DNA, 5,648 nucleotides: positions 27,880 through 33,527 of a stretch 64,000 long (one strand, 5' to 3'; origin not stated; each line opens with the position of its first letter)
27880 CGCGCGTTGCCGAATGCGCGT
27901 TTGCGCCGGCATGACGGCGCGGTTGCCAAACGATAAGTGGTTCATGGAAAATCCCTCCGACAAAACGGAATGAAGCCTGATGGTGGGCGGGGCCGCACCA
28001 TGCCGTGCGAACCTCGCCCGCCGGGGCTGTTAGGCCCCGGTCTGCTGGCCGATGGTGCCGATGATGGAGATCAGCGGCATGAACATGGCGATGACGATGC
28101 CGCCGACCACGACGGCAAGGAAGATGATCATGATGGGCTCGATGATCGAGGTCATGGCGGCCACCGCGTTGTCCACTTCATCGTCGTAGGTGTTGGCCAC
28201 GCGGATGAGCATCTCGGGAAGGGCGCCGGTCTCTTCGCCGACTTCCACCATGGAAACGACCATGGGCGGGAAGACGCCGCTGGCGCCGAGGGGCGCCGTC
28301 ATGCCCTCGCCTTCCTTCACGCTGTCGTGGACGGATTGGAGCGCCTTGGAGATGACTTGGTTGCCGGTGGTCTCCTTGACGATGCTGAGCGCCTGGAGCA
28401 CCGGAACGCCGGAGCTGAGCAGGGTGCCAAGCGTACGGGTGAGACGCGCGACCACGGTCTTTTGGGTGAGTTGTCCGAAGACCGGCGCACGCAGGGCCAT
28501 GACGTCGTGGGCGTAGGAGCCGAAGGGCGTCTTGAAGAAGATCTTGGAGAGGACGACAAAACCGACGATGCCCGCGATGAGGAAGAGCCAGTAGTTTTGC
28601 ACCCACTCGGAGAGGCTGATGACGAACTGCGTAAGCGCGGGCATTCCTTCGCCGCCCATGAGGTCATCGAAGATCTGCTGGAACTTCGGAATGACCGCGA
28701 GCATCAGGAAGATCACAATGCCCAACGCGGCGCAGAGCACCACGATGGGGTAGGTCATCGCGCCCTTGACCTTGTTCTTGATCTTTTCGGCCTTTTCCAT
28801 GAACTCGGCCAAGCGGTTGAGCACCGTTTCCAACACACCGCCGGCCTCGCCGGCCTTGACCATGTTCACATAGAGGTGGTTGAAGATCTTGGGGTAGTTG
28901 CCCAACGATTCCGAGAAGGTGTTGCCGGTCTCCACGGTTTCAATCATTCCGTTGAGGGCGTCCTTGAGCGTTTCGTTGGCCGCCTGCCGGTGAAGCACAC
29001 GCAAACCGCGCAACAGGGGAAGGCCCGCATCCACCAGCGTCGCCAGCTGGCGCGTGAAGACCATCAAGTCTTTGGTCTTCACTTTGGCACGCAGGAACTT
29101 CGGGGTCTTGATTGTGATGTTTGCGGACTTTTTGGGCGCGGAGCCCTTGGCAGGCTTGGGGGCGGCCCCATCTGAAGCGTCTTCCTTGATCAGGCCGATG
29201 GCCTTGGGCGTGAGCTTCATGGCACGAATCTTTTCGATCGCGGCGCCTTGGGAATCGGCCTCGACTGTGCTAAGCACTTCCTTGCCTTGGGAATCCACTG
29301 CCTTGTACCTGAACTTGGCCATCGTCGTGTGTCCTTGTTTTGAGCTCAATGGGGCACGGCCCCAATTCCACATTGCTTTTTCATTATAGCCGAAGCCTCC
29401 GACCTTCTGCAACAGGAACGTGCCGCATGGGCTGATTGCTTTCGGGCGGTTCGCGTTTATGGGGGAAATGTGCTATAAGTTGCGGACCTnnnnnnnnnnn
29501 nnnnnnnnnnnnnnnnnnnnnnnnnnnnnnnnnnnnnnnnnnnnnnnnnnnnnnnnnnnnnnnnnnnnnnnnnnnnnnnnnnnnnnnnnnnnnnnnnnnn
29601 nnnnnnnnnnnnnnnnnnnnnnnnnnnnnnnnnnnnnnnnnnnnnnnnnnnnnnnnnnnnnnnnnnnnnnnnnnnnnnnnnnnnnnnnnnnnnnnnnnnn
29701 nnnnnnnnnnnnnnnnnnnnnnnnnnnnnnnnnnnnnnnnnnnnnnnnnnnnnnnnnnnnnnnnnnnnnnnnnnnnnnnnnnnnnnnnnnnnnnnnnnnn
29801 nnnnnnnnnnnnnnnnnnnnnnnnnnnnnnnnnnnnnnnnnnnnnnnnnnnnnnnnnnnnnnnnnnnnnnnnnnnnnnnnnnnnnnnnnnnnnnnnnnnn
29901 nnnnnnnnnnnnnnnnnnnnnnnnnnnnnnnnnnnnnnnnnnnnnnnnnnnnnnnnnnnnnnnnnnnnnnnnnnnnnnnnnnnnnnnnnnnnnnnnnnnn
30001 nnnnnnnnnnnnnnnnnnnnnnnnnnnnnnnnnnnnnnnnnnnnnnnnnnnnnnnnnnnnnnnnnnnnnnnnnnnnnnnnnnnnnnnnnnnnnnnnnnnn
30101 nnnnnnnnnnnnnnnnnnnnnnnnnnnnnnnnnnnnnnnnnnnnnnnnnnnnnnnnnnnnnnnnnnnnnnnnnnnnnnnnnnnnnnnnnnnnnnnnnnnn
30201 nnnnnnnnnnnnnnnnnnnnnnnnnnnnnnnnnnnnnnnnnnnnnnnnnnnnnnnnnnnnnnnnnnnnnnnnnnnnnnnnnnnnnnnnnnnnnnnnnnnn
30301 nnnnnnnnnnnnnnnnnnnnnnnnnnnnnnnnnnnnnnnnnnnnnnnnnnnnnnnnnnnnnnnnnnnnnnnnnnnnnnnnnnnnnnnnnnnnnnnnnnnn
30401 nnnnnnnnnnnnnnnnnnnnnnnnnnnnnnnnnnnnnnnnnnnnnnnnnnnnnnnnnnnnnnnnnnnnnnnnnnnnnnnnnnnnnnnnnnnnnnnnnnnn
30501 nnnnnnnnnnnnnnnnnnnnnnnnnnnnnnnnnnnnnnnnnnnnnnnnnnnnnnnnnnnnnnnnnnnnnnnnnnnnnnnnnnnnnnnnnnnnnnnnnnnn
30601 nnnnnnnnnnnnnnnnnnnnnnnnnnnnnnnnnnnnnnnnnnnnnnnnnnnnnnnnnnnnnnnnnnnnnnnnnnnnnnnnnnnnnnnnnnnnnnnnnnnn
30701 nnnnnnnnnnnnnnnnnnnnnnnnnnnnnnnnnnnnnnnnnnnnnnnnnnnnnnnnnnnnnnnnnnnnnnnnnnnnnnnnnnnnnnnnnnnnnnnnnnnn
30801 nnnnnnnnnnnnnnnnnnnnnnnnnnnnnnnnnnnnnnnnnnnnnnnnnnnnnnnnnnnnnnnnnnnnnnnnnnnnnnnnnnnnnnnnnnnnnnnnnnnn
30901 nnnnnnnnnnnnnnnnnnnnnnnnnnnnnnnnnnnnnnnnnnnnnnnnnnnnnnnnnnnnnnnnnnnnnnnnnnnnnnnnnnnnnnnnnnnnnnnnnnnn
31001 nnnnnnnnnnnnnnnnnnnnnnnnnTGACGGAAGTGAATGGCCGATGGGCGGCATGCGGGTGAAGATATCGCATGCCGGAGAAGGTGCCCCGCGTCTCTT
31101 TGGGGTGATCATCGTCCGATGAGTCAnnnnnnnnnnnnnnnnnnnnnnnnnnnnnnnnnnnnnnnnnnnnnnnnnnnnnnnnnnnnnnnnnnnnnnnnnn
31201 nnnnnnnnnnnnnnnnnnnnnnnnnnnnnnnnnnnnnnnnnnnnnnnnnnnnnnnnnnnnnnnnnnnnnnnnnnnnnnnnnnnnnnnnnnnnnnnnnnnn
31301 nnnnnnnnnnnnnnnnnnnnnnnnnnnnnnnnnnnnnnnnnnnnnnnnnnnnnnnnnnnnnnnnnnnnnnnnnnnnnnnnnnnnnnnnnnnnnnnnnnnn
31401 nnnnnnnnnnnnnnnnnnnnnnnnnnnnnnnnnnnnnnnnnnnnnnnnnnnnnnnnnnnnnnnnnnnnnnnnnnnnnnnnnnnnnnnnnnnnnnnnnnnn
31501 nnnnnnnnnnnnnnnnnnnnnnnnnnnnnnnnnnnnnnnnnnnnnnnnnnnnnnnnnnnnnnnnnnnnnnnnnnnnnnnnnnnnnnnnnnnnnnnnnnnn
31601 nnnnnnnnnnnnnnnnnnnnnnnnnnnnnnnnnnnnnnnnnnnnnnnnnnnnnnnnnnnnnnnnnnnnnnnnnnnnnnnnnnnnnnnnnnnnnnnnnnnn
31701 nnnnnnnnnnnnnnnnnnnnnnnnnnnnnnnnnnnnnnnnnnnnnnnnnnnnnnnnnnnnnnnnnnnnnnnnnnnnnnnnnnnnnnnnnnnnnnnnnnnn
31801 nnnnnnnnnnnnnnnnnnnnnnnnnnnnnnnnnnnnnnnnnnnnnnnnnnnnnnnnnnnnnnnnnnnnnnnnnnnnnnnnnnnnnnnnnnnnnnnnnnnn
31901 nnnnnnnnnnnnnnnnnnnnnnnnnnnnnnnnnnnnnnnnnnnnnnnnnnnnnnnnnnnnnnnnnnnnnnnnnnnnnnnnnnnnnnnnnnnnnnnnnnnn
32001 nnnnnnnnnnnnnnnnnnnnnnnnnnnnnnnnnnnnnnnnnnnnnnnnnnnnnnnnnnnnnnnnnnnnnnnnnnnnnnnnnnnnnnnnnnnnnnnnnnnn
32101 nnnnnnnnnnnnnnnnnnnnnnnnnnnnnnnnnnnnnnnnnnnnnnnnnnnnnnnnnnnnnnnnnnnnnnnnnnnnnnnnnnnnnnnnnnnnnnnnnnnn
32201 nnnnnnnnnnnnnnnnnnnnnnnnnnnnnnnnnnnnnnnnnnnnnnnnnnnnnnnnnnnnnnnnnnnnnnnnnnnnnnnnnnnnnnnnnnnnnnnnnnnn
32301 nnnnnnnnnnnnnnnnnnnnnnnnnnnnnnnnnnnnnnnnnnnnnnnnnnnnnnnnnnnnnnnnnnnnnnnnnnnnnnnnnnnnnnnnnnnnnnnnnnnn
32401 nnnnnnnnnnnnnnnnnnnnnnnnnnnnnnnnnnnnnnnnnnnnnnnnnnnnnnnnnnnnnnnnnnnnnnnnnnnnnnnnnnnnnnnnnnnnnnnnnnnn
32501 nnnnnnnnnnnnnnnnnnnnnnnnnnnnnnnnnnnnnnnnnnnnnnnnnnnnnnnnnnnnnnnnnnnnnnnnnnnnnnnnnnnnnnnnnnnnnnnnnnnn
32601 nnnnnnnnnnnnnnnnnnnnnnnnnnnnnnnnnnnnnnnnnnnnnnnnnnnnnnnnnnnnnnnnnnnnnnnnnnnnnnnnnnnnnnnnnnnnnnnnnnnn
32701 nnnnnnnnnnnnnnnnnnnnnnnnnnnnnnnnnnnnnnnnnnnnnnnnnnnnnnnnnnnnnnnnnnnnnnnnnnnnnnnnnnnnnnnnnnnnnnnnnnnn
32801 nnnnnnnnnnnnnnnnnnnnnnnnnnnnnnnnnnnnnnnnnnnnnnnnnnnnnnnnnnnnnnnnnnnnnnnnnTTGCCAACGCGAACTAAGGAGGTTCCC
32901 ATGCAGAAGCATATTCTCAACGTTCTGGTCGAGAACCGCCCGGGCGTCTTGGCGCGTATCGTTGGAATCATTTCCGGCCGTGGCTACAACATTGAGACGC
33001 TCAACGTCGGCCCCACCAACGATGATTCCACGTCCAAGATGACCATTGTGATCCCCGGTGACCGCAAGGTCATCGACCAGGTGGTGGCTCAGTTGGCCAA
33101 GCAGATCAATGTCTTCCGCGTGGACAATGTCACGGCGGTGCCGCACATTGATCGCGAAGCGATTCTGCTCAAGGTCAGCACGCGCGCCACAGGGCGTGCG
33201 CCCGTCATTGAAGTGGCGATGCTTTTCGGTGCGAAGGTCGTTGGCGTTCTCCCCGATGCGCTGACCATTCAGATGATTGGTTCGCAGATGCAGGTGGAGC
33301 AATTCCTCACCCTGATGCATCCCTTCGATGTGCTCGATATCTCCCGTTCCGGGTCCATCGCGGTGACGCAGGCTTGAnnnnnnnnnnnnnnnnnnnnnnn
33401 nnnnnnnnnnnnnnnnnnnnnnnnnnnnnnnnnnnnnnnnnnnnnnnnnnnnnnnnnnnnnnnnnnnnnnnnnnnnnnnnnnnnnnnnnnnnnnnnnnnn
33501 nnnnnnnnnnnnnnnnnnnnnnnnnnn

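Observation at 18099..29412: Eleven-kb T2SS/T4P-like pseudopilin operon with many paralogs but no secretin, ATPase or peptidase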

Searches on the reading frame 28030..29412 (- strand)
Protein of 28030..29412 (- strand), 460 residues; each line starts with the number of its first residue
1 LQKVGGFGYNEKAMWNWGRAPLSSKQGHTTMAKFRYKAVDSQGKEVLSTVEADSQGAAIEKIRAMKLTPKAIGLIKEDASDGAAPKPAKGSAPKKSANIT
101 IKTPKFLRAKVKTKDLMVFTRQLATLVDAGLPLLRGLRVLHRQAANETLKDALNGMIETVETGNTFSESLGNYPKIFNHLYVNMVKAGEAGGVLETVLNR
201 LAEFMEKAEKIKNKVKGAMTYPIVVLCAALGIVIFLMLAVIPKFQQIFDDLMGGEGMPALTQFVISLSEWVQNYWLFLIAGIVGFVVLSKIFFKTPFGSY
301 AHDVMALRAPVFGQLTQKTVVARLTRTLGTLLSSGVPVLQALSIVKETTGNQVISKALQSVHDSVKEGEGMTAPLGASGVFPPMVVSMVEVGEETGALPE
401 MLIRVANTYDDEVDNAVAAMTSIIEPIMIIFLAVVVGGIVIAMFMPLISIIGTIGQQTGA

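Call 4: search_protein_families(library=pfam, proteins=[window:28030-29412:-], max_evalue=0.1)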
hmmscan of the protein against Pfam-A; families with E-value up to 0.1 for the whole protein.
window:28030-29412:- (460 aa): 2 families
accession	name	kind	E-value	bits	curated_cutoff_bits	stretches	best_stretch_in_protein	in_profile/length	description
PF00482.28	T2SSF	-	8.4e-66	220.1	25.2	2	119-242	1-125/125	Type II secretion system (T2SS), protein F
PF20990.2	DUF2207_C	-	0.021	15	33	1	146-300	71-192/247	Predicted membrane protein (DUF2207) C-terminal domain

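Call 5: search_protein_families(library=ncbifam, proteins=[window:28030-29412:-], max_evalue=0.1)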
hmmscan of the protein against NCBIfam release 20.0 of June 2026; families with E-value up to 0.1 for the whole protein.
window:28030-29412:- (460 aa): 6 families
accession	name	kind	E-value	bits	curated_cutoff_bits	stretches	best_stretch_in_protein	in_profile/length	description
NF052606.1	T4PiliAsmPilCMyx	equivalog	3.5e-121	404.9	700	1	93-454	61-418/419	type IV pilus assembly protein PilC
TIGR02120.1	GspF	equivalog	6.5e-120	401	424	1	34-450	1-397/401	type II secretion system inner membrane protein GspF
NF052607.1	T4PiliAsmPilCThrm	equivalog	4.5e-118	394.8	700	1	31-454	1-404/406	type IV pilus assembly protein PilC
NF047826.1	T3SSXpsF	equivalog_domain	4.2e-80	269.5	650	1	31-455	1-405/405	type II secretion system protein XpsF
NF007861.0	PRK10573.1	equivalog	1.2e-75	255.1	401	1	99-449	43-393/401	protein transport protein HofC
NF041012.2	T4P_ComGB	equivalog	1.1e-42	146.6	240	1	119-451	6-331/332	competence type IV pilus assembly protein ComGB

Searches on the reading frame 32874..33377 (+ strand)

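Call 8: search_protein_families(library=pfam, proteins=[window:32874-33377:+], max_evalue=0.001)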
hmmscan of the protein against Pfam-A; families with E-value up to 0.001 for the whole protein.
window:32874-33377:+ (167 aa): 5 families
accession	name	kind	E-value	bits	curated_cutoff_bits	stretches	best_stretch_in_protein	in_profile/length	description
PF22629.2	ACT_AHAS_ss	-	4.4e-21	75.2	27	1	15-81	1-66/67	AHAS small subunit-like ACT domain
PF10369.15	ALS_ss_C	-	4.1e-18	65.6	23.2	1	94-165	1-72/74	Small subunit of acetolactate synthase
PF01842.31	ACT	-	3.8e-15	55.8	27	1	13-77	1-64/66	ACT domain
PF13710.12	ACT_5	-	1.4e-12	47.7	27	1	21-83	1-62/62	ACT domain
PF13291.12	ACT_4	-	1.5e-05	26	27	1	15-83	9-78/80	ACT domain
